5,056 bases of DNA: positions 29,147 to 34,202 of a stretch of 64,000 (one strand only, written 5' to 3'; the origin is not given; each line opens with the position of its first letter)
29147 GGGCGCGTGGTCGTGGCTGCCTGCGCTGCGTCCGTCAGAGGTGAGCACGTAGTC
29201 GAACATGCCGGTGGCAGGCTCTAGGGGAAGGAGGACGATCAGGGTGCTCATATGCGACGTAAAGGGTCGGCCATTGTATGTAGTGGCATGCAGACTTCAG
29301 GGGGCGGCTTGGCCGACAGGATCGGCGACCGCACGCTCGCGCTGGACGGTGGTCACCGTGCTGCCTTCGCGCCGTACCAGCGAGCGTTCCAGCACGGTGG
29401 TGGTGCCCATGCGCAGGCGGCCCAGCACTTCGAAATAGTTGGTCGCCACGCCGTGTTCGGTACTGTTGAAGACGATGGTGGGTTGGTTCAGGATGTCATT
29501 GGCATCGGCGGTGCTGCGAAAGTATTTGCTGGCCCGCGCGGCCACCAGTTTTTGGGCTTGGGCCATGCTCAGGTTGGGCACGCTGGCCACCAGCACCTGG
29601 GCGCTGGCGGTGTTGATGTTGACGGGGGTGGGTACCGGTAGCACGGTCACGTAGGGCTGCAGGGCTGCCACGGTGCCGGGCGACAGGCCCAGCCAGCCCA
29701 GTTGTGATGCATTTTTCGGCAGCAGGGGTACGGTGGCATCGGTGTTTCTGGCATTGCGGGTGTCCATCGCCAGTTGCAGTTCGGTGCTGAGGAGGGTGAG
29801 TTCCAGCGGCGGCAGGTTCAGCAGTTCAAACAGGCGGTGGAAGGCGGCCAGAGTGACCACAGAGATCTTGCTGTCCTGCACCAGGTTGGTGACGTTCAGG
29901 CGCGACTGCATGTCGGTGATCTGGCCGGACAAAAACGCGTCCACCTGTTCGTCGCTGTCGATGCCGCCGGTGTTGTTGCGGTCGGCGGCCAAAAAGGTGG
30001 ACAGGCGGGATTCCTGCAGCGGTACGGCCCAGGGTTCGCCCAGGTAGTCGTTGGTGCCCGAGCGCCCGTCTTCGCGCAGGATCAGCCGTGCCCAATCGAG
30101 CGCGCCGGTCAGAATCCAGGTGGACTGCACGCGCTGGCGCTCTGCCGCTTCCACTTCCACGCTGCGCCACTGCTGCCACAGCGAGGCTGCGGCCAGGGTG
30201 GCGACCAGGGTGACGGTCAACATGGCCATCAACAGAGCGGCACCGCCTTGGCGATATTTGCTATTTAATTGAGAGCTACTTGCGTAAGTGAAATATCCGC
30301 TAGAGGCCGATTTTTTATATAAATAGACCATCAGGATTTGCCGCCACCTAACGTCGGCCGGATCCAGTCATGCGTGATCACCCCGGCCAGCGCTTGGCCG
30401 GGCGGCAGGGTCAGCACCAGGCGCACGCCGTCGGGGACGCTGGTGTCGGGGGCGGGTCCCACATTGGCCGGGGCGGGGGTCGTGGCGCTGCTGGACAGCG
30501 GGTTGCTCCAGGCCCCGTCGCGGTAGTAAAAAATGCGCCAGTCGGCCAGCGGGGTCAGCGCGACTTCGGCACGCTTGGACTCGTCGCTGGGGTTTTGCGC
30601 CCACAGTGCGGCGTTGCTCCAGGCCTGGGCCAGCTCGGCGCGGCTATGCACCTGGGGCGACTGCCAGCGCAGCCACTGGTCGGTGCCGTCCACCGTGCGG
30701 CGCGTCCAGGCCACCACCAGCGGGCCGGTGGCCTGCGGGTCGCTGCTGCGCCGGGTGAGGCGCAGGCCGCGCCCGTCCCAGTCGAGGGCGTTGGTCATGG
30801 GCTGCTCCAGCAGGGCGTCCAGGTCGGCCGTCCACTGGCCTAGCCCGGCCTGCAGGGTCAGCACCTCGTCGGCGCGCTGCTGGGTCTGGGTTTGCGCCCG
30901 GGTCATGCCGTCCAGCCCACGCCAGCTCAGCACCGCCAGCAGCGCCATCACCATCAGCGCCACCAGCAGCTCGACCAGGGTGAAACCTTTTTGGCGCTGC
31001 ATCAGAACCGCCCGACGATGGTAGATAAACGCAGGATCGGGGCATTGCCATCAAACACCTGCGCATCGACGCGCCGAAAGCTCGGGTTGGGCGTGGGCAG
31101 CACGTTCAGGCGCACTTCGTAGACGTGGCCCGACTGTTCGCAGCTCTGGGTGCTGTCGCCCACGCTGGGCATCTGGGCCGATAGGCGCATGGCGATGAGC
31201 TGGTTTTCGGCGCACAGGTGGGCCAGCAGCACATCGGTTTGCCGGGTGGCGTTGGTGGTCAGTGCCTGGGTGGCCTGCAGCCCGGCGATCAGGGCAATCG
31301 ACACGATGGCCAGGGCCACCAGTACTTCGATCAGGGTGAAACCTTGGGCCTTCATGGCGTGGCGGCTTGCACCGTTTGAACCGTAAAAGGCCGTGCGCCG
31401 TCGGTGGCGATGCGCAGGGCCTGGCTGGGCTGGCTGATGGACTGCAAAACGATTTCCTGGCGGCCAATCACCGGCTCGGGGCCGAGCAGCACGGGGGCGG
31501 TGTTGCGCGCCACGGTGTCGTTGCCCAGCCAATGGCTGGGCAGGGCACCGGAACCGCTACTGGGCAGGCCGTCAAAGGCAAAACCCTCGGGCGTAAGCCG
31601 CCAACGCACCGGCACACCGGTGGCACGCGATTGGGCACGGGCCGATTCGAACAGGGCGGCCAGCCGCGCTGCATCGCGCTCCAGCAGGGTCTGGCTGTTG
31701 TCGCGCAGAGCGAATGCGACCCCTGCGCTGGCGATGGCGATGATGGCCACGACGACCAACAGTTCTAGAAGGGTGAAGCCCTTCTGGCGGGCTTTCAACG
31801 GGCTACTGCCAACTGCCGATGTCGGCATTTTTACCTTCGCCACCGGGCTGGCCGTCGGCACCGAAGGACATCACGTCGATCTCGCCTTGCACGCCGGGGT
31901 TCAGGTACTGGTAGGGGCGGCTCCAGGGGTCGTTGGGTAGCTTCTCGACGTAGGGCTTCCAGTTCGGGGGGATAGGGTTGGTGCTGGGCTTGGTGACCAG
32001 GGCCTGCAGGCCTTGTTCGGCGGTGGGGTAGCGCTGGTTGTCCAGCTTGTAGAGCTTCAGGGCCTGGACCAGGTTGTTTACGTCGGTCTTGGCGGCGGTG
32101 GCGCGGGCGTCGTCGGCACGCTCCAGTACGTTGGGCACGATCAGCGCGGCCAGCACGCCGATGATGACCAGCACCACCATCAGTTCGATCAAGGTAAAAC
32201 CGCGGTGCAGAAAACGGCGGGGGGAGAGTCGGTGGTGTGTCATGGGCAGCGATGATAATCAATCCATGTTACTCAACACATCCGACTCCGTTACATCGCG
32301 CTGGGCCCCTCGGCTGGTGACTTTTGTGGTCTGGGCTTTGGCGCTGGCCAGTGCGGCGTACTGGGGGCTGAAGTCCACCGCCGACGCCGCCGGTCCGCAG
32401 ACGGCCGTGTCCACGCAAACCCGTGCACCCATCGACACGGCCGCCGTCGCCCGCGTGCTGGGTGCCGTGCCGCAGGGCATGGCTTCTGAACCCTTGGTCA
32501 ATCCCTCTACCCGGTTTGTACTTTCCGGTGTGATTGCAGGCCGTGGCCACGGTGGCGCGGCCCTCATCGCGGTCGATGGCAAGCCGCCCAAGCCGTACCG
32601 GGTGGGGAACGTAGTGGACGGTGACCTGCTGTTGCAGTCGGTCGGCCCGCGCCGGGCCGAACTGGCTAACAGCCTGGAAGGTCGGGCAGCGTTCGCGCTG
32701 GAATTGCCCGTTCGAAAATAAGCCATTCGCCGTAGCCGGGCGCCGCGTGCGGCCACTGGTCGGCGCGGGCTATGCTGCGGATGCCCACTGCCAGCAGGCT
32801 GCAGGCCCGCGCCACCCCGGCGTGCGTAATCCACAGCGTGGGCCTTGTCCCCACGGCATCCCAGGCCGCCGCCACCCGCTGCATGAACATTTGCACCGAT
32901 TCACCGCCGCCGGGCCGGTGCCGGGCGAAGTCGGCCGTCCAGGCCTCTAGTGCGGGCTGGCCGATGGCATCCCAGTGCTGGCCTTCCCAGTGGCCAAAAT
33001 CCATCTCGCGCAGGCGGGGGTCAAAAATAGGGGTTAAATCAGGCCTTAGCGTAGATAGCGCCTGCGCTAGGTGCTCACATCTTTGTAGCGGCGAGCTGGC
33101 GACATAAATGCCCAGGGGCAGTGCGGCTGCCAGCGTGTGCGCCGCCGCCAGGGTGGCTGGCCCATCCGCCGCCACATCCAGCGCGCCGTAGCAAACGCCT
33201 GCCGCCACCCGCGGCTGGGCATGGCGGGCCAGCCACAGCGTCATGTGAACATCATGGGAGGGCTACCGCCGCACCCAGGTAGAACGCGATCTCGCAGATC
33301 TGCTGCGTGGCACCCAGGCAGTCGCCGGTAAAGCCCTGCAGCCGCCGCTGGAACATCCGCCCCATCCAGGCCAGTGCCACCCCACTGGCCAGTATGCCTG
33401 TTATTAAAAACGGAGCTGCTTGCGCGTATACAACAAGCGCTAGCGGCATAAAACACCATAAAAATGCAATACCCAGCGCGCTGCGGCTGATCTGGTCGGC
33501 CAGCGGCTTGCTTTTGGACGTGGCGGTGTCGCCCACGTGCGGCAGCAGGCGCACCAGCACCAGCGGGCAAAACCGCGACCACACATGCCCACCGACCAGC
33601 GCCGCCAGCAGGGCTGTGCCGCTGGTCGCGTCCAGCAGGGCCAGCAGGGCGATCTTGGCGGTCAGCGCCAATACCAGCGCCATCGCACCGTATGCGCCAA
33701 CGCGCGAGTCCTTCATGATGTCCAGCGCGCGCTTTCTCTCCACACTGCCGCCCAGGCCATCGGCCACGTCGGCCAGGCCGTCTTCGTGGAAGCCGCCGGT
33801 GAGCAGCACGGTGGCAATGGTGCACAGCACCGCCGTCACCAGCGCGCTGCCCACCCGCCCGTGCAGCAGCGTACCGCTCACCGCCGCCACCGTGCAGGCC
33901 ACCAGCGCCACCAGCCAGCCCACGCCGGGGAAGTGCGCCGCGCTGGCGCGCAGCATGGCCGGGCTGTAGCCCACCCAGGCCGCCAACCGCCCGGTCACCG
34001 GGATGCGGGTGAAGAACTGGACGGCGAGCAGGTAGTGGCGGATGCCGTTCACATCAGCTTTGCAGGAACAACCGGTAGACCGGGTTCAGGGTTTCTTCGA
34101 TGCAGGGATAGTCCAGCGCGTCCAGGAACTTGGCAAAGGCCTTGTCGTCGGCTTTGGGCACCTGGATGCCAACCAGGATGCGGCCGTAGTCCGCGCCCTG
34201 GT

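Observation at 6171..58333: Dispersed ~65-bp AT-rich imperfect-palindrome repeat family, about one copy per 5 kb, half of them inside genes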

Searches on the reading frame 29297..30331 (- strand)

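Call 11: search_protein_families(library=pfam, proteins=[window:29297-30331:-])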
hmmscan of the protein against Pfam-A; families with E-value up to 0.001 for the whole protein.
window:29297-30331:- (344 aa): 3 families
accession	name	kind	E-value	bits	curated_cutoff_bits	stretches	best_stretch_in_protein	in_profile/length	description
PF03934.19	T2SSK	-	3.2e-14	53.5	24.2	1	237-287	1-54/63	Type II secretion system (T2SS), protein K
PF21687.3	T2SSK_1st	-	1.7e-07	32.4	26.2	1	143-232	1-106/107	Type II secretion system (T2SS), protein K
PF12836.13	HHH_3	-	1.2e-05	25.8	27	1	236-275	5-44/65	Helix-hairpin-helix motif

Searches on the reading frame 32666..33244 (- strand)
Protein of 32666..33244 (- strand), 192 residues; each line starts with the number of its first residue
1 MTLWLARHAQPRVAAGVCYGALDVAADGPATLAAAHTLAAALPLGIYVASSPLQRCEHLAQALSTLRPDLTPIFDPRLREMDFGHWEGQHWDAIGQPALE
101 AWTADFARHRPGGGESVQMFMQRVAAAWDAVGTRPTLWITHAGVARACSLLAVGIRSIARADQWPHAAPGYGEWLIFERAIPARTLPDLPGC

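Call 11: search_protein_families(library=pfam, proteins=[window:32666-33244:-])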
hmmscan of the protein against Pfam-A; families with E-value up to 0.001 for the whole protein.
window:32666-33244:- (192 aa): 1 family
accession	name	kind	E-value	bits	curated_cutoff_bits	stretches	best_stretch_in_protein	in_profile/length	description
PF00300.27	His_Phos_1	-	3.2e-22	79.6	21.7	1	3-155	1-161/194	Histidine phosphatase superfamily (branch 1)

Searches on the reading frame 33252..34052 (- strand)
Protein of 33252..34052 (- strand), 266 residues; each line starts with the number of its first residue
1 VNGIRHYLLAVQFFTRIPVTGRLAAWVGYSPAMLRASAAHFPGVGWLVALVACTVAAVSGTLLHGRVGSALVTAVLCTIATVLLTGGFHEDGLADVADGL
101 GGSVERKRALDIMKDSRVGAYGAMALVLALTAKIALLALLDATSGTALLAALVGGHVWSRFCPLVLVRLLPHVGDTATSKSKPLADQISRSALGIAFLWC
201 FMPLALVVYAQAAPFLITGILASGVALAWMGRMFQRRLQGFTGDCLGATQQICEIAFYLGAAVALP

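Call 11: search_protein_families(library=pfam, proteins=[window:33252-34052:-])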
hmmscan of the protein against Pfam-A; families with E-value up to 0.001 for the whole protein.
window:33252-34052:- (266 aa): 1 family
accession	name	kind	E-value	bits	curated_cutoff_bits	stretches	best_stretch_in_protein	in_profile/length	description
PF02654.20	CobS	-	7.2e-52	177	23.2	1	10-259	1-207/207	Cobalamin-5-phosphate synthase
